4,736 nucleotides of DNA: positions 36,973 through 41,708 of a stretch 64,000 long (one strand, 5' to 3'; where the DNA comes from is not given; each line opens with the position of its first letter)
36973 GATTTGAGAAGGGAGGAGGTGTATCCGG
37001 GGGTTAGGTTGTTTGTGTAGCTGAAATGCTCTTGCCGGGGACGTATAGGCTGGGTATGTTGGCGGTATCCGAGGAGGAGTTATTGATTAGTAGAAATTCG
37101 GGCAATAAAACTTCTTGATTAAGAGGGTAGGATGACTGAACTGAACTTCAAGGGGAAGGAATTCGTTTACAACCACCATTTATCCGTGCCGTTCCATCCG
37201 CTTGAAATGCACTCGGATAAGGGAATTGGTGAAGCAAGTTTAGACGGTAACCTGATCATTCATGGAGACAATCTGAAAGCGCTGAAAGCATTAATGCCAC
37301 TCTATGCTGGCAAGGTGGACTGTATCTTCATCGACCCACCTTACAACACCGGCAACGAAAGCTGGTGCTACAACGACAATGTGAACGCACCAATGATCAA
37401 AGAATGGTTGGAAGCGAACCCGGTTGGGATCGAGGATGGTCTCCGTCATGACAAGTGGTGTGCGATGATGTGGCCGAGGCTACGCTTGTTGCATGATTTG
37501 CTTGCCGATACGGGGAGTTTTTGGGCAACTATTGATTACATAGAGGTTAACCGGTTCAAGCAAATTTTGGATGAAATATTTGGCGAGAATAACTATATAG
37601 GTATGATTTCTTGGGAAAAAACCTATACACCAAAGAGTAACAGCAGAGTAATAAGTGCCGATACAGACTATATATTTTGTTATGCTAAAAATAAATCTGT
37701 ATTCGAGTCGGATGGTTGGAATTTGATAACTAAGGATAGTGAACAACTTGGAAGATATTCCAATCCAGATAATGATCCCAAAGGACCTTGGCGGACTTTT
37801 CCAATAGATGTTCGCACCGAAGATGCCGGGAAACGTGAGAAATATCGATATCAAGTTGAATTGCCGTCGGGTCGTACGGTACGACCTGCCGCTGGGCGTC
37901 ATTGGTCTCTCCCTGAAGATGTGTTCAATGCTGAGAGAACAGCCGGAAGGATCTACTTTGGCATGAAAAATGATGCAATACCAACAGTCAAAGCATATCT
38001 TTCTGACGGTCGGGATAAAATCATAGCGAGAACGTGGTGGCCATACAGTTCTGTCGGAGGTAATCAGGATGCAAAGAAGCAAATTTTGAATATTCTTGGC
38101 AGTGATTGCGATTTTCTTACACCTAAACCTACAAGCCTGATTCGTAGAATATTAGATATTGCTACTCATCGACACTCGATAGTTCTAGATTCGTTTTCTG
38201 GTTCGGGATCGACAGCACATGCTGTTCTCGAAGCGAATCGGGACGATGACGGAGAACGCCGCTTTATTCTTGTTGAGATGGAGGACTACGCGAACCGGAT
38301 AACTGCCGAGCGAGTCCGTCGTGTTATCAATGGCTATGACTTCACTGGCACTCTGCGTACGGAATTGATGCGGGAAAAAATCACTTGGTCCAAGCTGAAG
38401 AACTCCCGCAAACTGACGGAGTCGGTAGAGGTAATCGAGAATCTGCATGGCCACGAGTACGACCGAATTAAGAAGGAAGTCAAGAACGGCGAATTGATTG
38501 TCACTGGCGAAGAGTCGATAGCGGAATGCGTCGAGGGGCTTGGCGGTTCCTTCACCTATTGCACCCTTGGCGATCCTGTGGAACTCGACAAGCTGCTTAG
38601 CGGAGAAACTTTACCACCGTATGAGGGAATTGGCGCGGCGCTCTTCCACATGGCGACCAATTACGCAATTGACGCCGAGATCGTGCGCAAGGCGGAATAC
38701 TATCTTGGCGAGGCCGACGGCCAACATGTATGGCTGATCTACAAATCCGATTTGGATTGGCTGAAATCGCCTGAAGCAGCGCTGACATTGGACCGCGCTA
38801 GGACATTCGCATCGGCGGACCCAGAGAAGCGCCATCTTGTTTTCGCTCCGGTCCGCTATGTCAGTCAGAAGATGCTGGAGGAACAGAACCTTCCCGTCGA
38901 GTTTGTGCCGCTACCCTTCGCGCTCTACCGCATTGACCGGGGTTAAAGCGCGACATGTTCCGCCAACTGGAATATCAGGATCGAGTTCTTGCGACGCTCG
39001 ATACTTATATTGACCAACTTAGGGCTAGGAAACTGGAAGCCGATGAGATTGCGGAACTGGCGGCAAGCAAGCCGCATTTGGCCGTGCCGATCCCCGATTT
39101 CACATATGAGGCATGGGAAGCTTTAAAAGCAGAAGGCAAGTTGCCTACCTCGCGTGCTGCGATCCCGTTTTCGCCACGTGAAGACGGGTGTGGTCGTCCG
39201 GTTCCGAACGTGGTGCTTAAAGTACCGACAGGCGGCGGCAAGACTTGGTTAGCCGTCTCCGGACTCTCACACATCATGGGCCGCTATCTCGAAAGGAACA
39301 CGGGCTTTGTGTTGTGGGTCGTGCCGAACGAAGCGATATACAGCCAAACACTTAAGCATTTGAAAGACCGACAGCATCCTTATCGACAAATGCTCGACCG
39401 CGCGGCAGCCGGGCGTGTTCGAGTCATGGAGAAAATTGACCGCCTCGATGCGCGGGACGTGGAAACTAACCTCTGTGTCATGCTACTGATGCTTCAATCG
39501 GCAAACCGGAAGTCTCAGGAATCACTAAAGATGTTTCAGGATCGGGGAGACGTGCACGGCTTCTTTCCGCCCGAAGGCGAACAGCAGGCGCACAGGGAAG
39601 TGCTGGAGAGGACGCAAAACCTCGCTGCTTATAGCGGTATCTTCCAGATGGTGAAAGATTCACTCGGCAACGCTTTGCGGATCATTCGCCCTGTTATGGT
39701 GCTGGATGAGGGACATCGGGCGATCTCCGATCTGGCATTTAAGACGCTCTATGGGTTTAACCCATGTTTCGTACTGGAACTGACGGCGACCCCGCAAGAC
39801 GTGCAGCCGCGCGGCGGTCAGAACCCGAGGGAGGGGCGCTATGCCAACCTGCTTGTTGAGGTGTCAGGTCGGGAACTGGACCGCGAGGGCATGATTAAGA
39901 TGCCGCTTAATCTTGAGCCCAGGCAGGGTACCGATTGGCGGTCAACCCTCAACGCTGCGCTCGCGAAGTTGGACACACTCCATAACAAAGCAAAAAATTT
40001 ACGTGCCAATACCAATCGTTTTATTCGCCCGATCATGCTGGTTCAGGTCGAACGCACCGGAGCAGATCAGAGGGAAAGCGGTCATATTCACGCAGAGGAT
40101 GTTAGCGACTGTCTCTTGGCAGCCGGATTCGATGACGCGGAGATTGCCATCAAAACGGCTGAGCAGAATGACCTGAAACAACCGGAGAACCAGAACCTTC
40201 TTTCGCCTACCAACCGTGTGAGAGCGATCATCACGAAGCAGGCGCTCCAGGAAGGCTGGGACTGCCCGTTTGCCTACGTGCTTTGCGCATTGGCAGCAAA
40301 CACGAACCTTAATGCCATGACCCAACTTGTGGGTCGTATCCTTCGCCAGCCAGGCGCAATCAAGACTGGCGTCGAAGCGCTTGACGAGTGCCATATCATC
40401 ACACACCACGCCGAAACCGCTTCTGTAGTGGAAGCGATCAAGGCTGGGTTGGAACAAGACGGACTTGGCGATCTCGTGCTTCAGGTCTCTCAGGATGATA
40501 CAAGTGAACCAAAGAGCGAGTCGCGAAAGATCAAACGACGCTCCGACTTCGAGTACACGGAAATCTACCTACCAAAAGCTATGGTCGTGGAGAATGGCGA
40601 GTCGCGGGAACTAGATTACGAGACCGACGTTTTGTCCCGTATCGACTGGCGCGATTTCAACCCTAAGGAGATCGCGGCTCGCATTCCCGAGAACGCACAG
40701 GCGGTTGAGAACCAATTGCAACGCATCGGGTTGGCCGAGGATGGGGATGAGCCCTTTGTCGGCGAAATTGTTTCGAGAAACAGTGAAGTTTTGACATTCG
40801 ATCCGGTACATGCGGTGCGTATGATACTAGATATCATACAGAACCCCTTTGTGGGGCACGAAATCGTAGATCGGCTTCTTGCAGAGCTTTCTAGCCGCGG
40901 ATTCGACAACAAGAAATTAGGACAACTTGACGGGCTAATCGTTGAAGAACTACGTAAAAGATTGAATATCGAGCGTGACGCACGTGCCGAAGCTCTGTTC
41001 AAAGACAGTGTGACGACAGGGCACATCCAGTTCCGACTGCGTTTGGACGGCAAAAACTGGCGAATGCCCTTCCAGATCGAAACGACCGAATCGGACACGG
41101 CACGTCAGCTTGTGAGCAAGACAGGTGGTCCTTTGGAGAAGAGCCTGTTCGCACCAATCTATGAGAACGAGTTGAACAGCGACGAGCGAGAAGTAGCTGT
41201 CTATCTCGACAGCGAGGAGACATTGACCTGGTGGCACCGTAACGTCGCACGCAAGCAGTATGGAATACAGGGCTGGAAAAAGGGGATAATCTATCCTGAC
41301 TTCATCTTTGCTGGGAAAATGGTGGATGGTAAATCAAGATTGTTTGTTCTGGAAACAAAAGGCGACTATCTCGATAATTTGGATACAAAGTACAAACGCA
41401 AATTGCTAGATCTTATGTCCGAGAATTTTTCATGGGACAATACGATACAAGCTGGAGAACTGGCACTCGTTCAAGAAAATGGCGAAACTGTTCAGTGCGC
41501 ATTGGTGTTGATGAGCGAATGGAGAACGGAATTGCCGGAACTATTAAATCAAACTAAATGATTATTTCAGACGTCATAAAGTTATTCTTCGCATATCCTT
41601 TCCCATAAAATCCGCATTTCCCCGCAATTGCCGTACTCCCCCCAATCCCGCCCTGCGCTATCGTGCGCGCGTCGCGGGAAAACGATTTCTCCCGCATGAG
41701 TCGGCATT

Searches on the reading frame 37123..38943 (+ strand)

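Call 51: search_protein_families(library=pfam, proteins=[window:37123-38943:+], max_evalue=0.00001)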
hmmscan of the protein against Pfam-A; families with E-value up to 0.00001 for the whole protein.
window:37123-38943:+ (607 aa): 1 family
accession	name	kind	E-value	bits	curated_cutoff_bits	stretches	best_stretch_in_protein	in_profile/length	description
PF01555.25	N6_N4_Mtase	-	7.5e-36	124.6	26.7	1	65-394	1-219/221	DNA methylase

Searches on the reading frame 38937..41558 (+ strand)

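Call 51: search_protein_families(library=pfam, proteins=[window:38937-41558:+], max_evalue=0.00001)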
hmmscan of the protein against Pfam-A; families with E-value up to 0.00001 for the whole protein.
window:38937-41558:+ (874 aa): 1 family
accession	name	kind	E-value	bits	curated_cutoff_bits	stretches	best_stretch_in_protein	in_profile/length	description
PF04851.21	ResIII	-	7.6e-13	49.1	22.5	1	91-287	25-163/164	Type III restriction enzyme, res subunit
